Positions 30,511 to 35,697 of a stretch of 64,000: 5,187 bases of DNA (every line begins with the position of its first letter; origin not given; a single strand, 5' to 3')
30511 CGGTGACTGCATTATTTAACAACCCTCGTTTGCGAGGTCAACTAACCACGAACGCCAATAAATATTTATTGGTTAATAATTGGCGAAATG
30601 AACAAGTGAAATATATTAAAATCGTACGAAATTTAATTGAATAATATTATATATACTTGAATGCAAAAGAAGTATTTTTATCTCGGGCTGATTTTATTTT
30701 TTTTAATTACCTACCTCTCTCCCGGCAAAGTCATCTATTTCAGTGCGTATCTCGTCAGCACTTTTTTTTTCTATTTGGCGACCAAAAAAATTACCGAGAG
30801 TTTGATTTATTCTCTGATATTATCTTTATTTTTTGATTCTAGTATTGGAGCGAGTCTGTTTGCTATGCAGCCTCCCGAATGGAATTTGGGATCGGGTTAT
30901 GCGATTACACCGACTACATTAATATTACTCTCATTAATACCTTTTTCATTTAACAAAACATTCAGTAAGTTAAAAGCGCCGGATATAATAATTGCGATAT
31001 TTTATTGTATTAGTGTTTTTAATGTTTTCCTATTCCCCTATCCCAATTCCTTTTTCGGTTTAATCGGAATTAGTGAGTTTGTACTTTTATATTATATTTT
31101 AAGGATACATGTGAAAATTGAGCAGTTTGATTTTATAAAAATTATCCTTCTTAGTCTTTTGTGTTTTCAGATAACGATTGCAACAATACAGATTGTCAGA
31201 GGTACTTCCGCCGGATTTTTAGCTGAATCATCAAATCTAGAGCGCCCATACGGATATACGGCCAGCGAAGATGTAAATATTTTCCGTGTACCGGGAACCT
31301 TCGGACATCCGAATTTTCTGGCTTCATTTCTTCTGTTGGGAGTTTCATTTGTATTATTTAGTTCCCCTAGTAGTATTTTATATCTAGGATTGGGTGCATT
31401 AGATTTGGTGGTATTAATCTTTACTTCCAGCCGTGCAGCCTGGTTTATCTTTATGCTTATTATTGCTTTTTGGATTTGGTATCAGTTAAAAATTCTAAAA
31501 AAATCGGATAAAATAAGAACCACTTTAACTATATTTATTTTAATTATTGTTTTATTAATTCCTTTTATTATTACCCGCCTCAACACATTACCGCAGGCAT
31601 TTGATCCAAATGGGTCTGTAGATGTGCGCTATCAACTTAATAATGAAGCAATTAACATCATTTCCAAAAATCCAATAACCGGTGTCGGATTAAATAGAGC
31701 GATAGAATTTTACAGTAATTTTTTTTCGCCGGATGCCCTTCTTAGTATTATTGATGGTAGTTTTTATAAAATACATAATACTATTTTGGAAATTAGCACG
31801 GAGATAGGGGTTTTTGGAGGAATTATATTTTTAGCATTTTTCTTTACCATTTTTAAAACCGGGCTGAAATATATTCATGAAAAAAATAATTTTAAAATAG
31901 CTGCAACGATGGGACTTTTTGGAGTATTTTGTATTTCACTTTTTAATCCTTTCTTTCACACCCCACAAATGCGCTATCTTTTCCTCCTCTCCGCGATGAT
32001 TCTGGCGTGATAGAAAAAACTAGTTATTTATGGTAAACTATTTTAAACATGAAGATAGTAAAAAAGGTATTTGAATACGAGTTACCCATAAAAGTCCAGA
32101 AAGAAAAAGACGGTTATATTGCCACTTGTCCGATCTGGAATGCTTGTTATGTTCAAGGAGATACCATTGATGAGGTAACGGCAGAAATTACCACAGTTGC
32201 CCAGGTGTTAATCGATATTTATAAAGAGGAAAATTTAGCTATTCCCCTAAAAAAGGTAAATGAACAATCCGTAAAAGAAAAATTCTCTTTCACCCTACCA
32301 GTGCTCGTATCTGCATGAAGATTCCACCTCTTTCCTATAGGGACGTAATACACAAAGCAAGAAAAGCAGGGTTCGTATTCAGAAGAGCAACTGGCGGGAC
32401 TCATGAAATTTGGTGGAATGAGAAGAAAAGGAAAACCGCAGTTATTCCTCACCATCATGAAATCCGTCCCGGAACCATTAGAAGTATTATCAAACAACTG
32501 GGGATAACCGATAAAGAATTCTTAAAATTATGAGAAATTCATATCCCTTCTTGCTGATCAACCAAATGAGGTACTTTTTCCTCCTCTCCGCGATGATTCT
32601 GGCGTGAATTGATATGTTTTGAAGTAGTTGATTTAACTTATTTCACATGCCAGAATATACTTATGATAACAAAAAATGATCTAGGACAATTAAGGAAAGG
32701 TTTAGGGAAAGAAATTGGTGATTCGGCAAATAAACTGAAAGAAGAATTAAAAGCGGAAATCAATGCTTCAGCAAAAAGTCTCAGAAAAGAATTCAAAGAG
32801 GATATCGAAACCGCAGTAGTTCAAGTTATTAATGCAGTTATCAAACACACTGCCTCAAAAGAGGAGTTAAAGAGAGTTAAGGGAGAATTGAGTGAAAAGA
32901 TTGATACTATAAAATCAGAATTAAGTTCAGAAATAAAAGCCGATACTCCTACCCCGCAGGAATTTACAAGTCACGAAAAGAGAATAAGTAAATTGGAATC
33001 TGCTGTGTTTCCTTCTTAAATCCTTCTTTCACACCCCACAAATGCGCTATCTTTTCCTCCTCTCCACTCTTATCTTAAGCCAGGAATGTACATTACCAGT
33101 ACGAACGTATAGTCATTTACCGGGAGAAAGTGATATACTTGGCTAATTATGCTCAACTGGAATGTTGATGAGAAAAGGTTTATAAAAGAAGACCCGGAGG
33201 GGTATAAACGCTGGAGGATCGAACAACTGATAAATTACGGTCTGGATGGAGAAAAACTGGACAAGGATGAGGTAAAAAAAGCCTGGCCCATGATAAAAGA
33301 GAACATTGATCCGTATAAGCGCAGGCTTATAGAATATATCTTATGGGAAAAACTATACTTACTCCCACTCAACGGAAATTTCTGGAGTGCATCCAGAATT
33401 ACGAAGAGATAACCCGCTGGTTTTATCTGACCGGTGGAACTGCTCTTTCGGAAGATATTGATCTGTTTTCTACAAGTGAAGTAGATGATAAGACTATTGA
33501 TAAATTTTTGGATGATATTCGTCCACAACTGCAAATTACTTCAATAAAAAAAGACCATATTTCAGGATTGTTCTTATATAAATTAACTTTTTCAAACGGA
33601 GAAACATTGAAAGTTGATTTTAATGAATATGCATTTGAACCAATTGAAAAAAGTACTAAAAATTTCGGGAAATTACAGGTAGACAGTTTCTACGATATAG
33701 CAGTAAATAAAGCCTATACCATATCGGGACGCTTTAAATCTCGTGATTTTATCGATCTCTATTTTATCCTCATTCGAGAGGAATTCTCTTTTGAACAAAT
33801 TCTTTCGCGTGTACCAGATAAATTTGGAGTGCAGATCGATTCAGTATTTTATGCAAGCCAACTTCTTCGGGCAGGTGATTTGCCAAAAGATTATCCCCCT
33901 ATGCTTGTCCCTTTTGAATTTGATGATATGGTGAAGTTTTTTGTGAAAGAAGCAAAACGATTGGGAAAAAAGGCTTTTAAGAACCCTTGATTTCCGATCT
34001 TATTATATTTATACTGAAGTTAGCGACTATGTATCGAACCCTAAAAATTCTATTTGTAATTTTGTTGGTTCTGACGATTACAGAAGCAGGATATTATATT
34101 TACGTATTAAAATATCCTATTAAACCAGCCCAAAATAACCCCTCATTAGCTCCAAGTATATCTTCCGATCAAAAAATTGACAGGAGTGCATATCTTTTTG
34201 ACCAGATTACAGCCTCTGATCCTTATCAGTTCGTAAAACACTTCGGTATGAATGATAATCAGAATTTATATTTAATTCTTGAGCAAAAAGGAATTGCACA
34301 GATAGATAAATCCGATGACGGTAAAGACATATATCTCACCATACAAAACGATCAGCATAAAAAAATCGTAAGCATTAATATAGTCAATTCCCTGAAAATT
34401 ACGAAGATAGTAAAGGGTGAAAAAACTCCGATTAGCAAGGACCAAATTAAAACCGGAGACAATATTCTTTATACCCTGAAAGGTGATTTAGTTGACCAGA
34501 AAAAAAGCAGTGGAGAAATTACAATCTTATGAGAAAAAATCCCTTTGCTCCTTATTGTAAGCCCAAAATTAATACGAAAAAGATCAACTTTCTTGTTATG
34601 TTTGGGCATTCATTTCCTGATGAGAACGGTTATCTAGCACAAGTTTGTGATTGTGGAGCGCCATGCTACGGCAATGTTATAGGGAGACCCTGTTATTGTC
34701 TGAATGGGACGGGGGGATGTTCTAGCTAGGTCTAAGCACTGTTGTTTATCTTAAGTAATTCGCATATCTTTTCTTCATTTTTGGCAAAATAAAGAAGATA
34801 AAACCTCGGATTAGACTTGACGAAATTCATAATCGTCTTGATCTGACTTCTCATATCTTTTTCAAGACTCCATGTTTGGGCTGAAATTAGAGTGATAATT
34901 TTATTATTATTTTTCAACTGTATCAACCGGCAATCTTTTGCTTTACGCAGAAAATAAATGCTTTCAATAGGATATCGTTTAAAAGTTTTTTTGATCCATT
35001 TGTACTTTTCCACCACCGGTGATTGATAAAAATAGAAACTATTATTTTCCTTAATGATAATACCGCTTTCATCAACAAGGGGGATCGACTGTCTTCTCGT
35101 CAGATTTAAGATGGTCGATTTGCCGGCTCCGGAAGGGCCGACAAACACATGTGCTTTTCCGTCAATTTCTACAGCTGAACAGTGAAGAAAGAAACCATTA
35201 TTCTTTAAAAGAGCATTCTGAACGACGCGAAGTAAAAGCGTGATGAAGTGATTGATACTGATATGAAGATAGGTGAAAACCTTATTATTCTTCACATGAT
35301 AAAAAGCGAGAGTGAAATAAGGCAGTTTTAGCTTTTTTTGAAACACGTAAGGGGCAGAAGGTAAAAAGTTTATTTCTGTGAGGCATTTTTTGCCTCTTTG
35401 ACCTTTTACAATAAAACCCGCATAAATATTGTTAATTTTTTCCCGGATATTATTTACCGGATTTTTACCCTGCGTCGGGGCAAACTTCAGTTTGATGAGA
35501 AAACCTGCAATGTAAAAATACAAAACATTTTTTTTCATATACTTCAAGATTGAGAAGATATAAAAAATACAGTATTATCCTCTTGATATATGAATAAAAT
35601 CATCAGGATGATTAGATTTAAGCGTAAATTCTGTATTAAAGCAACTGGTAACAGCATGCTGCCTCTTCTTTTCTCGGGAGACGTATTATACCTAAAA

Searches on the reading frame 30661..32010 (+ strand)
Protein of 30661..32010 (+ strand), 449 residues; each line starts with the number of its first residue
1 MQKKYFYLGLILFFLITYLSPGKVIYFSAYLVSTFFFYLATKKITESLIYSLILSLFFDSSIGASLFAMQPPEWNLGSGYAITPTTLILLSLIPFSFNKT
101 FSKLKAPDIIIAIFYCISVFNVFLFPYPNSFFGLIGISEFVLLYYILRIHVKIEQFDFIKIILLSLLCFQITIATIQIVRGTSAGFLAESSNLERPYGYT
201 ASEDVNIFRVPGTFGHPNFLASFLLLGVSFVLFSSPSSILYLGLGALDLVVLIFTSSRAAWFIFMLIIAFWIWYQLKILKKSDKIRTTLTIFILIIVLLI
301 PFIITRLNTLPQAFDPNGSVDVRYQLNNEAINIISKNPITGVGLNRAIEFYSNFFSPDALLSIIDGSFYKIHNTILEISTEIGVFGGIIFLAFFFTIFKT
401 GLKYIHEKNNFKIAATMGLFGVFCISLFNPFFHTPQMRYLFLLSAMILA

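Call 48: search_protein_families(library=pfam, proteins=[window:30661-32010:+], max_evalue=0.01)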
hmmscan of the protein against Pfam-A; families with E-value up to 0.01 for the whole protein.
window:30661-32010:+ (449 aa): 1 family
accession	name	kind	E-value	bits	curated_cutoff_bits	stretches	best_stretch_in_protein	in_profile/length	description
PF04932.20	Wzy_C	-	6.9e-19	68.5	31.7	1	247-391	5-149/149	O-Antigen ligase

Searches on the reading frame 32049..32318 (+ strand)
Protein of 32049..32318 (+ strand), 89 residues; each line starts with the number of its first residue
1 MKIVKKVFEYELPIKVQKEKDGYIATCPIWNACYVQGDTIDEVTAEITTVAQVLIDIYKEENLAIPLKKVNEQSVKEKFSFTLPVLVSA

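Call 48: search_protein_families(library=pfam, proteins=[window:32049-32318:+], max_evalue=0.01)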
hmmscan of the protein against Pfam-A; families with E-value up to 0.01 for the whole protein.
window:32049-32318:+ (89 aa): 1 family
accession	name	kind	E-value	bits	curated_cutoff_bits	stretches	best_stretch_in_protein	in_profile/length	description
PF15919.11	HicB_lk_antitox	-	0.0015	19.1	27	1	13-78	2-69/123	HicB_like antitoxin of bacterial toxin-antitoxin system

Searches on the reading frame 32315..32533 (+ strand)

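Call 48: search_protein_families(library=pfam, proteins=[window:32315-32533:+], max_evalue=0.01)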
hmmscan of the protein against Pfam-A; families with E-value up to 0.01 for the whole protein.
window:32315-32533:+ (72 aa): 1 family
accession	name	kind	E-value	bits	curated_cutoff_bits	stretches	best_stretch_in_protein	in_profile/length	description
PF07927.17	HicA_toxin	-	5.1e-16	59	27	1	8-64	1-58/58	HicA toxin of bacterial toxin-antitoxin,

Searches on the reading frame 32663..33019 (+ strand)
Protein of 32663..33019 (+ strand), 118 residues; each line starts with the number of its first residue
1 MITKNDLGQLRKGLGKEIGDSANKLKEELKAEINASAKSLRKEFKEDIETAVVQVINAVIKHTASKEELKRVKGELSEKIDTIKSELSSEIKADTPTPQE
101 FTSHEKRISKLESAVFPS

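Call 48: search_protein_families(library=pfam, proteins=[window:32663-33019:+], max_evalue=0.01)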
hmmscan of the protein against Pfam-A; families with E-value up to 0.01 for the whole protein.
window:32663-33019:+ (118 aa): 3 families
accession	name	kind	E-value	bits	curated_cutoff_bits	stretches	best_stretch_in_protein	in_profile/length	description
PF07743.18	HSCB_C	-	4.7e-05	24.1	22.1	0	21-56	25-61/74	HSCB C-terminal oligomerisation domain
PF17910.6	FeoB_Cyto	-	0.0028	18.5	23.4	1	24-64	43-85/90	FeoB cytosolic helical domain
PF07889.17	DUF1664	-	0.0037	17.7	34.6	0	63-113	51-101/124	Protein of unknown function (DUF1664)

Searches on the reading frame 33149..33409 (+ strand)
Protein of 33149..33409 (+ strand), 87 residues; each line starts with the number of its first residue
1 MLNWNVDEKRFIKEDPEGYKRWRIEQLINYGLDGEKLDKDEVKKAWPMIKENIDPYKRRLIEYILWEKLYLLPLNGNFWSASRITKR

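Call 5: search_protein_families(library=pfam, proteins=[window:33149-33409:+], max_evalue=1)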
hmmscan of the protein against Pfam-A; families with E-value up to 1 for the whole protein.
seq(87 aa): 0 families

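Call 9: search_protein_families(library=ncbifam, proteins=[window:33149-33409:+], max_evalue=1)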
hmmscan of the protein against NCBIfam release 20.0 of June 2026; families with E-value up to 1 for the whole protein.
seq(87 aa): 0 families

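Call 25: find_homologous_proteins(query=window:33149-33409:+, max_evalue=0.01)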
Query seq(87 aa) (87 aa): 226 proteins with E <= 0.01 among 227 candidates; the best 120 are listed.
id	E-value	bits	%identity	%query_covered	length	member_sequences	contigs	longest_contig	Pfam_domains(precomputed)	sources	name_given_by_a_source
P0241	6.5e-47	175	91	100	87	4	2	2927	-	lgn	-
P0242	1.5e-38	149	88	92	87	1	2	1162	-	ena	-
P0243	5.7e-38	147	74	100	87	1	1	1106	-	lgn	-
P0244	4.2e-36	141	70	100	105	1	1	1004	-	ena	-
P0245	6.5e-35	137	71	100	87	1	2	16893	-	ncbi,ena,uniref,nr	ncbi:hypothetical protein A3D78_00035 [Candidatus Gottesmanbacteria bacterium RIFCSPHIGHO2_02_FULL_3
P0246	7.7e-35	137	70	99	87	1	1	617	-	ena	-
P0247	8.2e-35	137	69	99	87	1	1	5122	-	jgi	-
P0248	1.9e-34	135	70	99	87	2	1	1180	-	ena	-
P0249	3.2e-34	135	68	100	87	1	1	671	-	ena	-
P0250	3.4e-34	135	73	95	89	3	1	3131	-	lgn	-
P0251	9.9e-34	133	67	100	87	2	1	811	-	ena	-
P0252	2.1e-33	132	67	100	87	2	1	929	-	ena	-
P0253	2.6e-33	132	72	95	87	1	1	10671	-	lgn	-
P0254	3.1e-33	131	66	100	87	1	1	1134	-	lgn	-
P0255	3.2e-33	131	76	92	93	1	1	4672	-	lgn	-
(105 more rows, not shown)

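Call 53: search_protein_families(library=padloc, proteins=[window:33149-33409:+], max_evalue=0.1)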
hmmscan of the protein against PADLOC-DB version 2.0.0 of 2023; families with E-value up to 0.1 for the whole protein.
window:33149-33409:+ (87 aa): 0 families

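Call 72: find_encoding_contigs(protein=P0241, flank=3000, max_places=5)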
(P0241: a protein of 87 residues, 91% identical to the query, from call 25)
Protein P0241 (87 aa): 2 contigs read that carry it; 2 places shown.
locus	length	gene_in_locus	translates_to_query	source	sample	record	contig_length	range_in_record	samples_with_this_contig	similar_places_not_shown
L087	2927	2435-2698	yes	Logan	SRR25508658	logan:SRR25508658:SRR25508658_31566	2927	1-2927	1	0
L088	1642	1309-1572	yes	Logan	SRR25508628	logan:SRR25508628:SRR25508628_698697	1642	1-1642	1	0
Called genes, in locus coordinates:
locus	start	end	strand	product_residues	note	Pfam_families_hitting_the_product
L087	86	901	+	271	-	PF03808:Glyco_tran_WecG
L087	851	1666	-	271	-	-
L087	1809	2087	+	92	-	-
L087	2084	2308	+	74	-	PF07927:HicA_toxin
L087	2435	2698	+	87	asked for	-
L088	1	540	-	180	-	?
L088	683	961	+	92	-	-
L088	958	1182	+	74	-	PF07927:HicA_toxin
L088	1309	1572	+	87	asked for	-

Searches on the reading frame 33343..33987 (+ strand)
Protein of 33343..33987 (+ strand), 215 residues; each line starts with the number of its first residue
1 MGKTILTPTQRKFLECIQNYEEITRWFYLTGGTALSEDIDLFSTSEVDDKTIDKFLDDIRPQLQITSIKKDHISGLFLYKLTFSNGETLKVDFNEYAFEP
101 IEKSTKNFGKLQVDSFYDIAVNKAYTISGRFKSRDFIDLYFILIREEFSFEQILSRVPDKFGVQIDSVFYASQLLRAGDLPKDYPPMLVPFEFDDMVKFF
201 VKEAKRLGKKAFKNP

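Call 5: search_protein_families(library=pfam, proteins=[window:33343-33987:+], max_evalue=1)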
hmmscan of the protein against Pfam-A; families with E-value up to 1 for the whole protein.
seq(215 aa): 2 families
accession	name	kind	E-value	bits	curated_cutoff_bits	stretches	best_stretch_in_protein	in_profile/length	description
PF08843.17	AbiEii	-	1.6e-05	25.4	22.5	1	35-152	33-177/238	Nucleotidyl transferase AbiEii toxin, Type IV TA system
PF10411.14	DsbC_N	-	0.089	12.9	25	1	46-82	4-38/70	Disulfide bond isomerase protein N-terminal domain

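Call 9: search_protein_families(library=ncbifam, proteins=[window:33343-33987:+], max_evalue=1)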
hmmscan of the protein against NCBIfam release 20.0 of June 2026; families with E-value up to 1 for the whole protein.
seq(215 aa): 0 families

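Call 53: search_protein_families(library=padloc, proteins=[window:33343-33987:+], max_evalue=0.1)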
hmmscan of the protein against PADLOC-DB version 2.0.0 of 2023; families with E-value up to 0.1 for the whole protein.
window:33343-33987:+ (215 aa): 4 families
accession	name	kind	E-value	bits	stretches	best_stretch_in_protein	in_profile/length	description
PDLC02307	AbiEii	-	1.1e-06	26.6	1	27-154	23-156/219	AbiEii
PDLC02304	AbiEii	-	0.00016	19.8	1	107-164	147-209/260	AbiEii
PDLC02294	AbiEii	-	0.0031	15.4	1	28-154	57-197/260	AbiEii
PDLC02313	AbiEii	-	0.015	12.8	1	108-153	154-199/254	AbiEii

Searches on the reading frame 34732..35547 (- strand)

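Call 48: search_protein_families(library=pfam, proteins=[window:34732-35547:-], max_evalue=0.01)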
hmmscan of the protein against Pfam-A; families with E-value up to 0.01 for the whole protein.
window:34732-35547:- (271 aa): 4 families
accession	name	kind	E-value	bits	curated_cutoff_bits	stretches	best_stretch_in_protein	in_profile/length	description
PF00005.33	ABC_tran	-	3.8e-05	24.7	25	1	130-173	11-51/137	ABC transporter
PF13555.12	AAA_29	-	0.00028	21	27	1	114-147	6-39/61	P-loop containing region of AAA domain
PF03193.22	RsgA_GTPase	-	0.00031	21.1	30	1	127-151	103-127/174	RsgA GTPase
PF01293.25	PEPCK_ATP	-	0.0039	16.4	26.5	1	106-153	184-233/465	Phosphoenolpyruvate carboxykinase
